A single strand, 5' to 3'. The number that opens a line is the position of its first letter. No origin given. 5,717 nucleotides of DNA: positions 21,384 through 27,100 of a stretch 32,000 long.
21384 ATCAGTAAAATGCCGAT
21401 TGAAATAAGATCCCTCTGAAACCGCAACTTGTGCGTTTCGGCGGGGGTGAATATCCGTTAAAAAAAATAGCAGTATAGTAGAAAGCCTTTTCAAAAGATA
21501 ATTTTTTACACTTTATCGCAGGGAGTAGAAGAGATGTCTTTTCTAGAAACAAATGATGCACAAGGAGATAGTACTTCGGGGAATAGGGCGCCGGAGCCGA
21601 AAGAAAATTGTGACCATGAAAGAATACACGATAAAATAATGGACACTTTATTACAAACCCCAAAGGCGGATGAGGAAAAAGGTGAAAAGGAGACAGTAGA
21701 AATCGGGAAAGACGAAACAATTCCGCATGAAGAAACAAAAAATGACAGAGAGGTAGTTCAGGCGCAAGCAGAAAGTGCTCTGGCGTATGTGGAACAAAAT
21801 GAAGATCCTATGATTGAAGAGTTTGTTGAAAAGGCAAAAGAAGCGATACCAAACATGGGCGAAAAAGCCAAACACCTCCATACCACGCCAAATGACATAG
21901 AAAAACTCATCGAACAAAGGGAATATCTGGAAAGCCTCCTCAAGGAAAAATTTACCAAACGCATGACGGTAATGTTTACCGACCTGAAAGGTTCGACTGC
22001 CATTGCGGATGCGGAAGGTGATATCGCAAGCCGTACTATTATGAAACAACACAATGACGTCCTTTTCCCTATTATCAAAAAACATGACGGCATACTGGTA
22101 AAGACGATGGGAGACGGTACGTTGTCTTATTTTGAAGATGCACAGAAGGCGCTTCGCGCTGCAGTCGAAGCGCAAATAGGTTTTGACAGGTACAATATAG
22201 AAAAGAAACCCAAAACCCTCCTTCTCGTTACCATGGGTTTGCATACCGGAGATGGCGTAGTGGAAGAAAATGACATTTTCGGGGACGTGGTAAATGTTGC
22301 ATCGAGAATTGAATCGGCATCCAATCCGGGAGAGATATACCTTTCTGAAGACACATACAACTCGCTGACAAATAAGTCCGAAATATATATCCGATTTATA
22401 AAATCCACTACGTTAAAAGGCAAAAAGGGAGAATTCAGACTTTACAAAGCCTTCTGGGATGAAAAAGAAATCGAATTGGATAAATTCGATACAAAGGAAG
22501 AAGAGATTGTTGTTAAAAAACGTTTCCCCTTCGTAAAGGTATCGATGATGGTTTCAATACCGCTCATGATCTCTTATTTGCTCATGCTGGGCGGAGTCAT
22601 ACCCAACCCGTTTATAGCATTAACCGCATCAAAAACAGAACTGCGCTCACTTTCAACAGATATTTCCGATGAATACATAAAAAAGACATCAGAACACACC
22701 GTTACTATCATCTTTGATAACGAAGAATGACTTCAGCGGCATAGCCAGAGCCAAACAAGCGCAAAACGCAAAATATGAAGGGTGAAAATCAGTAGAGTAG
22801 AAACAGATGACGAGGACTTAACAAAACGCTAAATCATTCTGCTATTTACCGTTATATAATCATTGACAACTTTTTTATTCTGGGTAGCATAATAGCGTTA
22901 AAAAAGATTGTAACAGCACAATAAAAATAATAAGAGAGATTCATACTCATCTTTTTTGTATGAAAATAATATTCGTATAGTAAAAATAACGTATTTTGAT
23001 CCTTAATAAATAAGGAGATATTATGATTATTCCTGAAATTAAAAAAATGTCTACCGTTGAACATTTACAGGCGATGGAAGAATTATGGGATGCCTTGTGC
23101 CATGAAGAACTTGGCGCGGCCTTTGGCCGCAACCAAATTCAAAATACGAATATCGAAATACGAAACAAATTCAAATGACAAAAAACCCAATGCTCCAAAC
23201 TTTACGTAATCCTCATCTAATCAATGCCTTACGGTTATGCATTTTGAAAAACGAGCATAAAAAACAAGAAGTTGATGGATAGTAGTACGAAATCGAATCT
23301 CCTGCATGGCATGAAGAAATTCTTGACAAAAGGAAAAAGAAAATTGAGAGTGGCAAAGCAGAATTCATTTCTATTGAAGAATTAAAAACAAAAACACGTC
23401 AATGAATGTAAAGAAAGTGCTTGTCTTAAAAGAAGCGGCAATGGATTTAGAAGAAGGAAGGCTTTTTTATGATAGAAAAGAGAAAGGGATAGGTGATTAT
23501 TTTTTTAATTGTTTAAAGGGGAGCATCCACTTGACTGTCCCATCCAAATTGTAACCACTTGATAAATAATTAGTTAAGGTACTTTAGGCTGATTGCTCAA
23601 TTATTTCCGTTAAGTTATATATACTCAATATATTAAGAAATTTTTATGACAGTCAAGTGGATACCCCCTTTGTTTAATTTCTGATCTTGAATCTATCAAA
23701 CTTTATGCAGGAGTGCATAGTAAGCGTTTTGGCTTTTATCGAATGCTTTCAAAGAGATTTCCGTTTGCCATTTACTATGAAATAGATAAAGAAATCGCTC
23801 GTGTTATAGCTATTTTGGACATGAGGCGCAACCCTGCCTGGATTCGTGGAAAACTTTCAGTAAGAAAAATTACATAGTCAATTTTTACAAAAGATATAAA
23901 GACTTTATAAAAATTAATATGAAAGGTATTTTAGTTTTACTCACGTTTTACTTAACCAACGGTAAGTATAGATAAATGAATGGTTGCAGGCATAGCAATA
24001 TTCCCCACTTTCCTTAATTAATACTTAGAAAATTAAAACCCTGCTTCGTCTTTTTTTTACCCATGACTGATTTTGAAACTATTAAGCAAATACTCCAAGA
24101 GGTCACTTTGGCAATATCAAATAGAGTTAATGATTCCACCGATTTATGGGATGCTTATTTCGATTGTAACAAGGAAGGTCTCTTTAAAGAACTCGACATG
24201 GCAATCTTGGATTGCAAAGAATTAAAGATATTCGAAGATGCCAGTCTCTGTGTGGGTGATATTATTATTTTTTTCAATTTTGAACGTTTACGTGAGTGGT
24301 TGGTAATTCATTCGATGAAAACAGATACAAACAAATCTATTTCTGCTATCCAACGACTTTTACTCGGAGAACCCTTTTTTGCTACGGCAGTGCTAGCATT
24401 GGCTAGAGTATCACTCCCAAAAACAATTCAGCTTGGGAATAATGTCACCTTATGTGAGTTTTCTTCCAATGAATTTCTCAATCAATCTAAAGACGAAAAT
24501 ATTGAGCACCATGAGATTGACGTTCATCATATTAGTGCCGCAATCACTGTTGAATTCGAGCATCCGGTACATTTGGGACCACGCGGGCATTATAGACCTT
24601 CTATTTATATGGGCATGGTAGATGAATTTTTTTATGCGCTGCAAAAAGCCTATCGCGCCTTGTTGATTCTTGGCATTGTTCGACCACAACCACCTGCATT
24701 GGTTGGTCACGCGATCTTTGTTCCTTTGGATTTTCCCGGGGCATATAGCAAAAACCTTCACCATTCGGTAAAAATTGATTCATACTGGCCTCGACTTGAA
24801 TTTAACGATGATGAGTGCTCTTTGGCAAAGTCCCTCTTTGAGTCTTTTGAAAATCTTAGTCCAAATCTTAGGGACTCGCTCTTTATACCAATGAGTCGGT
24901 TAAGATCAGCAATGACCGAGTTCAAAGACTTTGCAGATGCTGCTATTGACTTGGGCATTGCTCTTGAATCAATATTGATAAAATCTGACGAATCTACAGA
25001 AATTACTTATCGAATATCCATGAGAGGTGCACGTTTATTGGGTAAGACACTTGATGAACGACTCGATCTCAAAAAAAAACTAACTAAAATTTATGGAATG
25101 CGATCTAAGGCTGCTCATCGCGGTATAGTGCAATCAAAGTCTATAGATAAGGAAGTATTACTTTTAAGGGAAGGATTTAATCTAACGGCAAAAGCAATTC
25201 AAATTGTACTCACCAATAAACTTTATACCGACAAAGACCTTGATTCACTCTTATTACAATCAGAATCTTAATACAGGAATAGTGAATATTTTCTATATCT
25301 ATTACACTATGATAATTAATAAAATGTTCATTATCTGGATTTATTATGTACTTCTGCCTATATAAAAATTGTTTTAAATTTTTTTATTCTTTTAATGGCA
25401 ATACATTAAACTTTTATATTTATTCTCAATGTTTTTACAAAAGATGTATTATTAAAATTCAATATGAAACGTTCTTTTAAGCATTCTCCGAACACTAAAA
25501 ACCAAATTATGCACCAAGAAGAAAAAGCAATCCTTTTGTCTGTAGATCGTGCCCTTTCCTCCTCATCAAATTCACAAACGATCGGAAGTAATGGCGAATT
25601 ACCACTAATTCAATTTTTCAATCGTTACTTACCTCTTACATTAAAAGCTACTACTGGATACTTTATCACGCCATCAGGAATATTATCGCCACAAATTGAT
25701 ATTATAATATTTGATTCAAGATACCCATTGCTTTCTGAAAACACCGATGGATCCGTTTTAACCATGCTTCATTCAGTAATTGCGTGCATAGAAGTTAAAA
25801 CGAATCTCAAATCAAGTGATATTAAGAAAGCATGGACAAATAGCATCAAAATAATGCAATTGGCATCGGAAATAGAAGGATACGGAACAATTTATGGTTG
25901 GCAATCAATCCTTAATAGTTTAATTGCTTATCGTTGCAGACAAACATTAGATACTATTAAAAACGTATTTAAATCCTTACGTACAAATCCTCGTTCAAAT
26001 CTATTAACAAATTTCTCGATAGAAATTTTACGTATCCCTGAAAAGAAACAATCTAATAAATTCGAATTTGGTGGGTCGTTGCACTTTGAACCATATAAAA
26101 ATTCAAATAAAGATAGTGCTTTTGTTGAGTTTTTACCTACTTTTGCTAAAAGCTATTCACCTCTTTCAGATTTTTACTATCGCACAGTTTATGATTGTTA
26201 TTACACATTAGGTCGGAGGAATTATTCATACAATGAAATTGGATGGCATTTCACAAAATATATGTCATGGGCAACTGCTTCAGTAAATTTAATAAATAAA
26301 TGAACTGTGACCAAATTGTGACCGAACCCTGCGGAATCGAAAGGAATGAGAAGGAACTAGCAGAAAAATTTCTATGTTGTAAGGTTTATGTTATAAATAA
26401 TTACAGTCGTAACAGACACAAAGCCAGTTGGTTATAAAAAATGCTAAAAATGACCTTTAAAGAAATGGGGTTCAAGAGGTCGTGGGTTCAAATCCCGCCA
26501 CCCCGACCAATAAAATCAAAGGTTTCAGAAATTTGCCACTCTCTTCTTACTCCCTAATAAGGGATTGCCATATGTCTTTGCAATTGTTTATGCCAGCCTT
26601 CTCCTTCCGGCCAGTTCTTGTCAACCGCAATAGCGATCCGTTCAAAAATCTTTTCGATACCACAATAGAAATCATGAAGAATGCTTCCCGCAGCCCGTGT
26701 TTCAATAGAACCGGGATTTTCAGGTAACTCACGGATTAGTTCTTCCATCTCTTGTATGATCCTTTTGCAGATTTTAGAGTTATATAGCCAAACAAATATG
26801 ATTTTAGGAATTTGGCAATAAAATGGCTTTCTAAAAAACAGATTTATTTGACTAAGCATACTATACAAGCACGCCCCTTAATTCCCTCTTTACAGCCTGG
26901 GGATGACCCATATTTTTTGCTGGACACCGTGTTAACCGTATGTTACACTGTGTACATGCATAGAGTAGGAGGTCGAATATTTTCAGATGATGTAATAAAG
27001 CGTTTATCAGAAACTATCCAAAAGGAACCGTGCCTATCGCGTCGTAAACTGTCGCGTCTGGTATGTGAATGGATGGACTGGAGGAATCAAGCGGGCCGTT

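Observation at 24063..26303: Unassigned two-gene cassette: large HEPN (Rx4H) protein plus a PD-(D/E)xK-like nuclease in an AT-rich islet beside BREX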

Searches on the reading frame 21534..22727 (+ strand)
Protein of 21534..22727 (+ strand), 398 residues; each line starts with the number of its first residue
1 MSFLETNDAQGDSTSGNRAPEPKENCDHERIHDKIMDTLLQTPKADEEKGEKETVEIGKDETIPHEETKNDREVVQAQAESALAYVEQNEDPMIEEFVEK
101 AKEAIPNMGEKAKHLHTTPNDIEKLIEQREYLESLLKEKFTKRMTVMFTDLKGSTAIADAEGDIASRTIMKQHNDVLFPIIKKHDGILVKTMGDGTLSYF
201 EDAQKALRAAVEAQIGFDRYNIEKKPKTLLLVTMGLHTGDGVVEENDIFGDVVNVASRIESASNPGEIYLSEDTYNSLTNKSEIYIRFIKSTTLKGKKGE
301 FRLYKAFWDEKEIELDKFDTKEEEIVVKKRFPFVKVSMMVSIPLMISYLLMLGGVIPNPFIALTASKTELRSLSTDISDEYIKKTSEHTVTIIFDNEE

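Call 70: search_protein_families(library=padloc, proteins=[window:21534-22727:+], max_evalue=0.001)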
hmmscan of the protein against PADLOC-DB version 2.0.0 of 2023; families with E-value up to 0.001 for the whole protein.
window:21534-22727:+ (398 aa): 7 families
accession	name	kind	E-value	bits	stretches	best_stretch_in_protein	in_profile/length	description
PDLC02367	PycC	-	2.8e-11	41.3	1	144-284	44-198/226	-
PDLC02369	PycC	-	3.2e-10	38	1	140-324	43-225/248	-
PDLC00734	PycC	-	2.3e-09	34.8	1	141-297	187-362/374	Pycsar cyclase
PDLC00763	PycC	-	1e-08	32.9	1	97-284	7-213/268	Pycsar cyclase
PDLC00766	PycC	-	3e-07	28.1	1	144-211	44-111/232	Pycsar cyclase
PDLC02370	PycC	-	0.00021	18.8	1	109-214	47-152/340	-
PDLC03797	RTasPDDEXK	-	0.00074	17.3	0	61-167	38-142/226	DRT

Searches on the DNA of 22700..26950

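Call 54: search_rna_families(source=window, start=22700, end=26950, threshold=evalue, max_evalue=1, show_alignments=2)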
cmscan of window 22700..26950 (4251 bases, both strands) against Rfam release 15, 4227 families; matches with E-value up to 1: 1.
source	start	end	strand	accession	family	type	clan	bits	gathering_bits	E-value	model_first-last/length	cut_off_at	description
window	26462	26509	+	RF00023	tmRNA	Gene;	CL00001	17.8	47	0.00027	1-374/374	no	transfer-messenger RNA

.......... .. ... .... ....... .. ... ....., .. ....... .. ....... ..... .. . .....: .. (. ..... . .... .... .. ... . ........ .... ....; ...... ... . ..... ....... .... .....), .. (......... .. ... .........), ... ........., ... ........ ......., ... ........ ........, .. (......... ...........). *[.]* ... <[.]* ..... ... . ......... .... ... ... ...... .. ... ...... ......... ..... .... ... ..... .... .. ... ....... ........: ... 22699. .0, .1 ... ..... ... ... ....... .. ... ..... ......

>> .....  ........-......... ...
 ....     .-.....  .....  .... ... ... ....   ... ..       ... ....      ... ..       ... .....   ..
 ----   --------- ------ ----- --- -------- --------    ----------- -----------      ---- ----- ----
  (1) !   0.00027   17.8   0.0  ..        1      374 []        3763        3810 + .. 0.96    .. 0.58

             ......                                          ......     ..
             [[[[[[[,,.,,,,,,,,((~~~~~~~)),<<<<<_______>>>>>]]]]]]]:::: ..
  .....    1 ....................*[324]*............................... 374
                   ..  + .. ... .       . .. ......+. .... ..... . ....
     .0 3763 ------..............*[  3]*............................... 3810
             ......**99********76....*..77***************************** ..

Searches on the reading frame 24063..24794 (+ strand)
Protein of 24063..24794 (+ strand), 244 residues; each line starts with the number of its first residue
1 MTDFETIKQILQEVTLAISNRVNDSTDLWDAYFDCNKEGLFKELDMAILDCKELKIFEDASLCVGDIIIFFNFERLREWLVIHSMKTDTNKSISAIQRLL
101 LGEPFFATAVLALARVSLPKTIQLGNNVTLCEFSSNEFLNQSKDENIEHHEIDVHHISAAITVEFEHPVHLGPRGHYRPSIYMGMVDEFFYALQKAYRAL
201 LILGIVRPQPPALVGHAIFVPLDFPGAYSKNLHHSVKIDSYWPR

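Call 49: search_protein_families(library=pfam, proteins=[window:24063-24794:+], max_evalue=1)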
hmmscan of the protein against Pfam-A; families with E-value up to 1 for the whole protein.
window:24063-24794:+ (244 aa): 0 families
